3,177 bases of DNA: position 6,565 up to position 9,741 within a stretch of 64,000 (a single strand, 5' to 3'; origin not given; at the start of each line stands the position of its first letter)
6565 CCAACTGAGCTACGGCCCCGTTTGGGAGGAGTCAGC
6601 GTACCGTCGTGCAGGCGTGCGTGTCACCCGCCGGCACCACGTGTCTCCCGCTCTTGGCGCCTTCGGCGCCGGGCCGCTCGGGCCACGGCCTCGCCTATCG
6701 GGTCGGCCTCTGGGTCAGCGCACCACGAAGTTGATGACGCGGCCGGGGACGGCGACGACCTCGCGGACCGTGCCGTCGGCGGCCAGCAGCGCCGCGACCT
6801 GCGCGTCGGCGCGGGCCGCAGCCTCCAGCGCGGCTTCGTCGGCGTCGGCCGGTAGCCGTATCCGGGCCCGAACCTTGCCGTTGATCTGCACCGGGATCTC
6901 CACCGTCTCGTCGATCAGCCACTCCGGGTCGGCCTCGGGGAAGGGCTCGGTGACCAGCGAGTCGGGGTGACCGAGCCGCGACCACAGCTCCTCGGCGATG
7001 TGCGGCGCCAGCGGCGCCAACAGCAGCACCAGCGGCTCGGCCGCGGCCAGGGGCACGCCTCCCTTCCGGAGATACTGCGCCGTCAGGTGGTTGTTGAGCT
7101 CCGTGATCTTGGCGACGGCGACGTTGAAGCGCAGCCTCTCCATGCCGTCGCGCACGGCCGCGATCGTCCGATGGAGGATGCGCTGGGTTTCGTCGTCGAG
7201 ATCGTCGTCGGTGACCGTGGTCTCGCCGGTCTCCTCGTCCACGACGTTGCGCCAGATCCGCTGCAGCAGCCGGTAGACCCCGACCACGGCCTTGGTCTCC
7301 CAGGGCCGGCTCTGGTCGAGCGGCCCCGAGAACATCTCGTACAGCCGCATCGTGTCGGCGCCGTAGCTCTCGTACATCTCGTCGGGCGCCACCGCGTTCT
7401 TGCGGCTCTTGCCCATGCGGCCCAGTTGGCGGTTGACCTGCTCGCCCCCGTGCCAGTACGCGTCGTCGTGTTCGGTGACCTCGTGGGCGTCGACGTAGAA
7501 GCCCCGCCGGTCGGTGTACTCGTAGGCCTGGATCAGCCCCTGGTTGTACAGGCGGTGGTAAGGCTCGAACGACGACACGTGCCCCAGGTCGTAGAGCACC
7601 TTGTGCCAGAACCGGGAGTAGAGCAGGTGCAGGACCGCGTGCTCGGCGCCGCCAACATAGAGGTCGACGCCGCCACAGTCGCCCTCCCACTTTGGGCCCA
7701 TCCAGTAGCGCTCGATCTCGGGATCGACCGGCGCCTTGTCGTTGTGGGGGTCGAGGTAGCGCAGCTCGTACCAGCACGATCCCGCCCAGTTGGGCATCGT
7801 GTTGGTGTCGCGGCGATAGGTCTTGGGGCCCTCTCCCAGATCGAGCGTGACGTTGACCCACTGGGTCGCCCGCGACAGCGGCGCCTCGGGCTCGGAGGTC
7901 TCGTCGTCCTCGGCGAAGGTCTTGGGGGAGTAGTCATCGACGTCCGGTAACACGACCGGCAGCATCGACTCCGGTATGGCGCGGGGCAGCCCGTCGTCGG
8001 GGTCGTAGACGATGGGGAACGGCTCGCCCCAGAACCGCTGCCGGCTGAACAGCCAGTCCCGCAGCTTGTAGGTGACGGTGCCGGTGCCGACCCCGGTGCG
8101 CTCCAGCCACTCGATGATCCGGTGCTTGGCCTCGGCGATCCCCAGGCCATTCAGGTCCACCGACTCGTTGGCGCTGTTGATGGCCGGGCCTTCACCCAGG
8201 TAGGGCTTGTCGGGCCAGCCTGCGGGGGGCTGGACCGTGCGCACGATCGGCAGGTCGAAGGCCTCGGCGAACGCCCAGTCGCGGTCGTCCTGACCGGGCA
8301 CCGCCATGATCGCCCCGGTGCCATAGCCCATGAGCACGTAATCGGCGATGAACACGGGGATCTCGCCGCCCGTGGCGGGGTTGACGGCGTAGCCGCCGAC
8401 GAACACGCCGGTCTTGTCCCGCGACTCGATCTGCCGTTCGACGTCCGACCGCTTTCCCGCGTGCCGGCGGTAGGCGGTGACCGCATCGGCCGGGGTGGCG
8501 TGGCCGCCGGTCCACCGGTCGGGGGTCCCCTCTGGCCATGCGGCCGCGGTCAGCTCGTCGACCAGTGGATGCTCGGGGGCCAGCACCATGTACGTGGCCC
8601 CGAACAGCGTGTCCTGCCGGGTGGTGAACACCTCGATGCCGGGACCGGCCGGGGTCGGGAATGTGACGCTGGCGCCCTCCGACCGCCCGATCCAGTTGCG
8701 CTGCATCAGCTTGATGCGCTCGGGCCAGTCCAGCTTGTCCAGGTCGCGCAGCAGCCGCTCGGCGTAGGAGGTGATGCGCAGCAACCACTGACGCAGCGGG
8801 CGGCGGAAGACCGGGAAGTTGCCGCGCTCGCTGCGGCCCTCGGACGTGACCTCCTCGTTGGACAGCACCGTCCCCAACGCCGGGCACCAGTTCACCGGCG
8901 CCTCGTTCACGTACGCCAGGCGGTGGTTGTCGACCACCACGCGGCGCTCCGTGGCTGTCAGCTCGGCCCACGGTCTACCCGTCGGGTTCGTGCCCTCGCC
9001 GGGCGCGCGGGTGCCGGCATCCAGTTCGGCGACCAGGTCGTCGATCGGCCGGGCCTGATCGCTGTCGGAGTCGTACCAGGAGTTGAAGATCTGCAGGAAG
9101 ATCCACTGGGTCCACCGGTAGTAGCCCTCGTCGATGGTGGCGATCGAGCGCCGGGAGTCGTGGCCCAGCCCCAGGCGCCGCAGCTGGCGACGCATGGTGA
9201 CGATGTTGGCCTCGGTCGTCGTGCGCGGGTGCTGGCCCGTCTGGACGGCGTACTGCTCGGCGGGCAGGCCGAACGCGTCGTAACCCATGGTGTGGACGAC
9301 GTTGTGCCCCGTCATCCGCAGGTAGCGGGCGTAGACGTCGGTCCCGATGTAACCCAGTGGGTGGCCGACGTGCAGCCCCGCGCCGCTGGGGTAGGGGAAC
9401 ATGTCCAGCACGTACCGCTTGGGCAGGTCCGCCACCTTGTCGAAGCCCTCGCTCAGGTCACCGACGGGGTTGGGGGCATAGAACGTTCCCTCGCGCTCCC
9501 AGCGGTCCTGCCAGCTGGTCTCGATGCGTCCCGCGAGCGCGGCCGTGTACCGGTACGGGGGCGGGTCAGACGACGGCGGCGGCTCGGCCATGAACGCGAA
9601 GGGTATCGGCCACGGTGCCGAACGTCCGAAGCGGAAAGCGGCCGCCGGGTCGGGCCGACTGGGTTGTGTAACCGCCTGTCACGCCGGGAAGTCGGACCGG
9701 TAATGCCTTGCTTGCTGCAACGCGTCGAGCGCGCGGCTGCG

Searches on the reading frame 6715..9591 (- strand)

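Call 16: search_protein_families(library=pfam, proteins=[window:6715-9591:-])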
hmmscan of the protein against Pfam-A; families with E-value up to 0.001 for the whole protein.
window:6715-9591:- (958 aa): 4 families
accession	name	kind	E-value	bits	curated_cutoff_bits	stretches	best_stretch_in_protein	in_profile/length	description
PF13603.12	tRNA-synt_1_2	-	2.9e-52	177.3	25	1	298-497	1-185/185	Leucyl-tRNA synthetase, editing domain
PF00133.28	tRNA-synt_1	-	1e-21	77.6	22.7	1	61-170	27-152/414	tRNA synthetases class I (I, L, M and V)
PF08264.19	Anticodon_1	-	1.4e-19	70.9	25.1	1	806-919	8-144/148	Anticodon-binding domain of tRNA ligase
PF09334.17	tRNA-synt_1g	-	1.9e-16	60.3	20.1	1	65-167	7-106/391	tRNA synthetases class I (M)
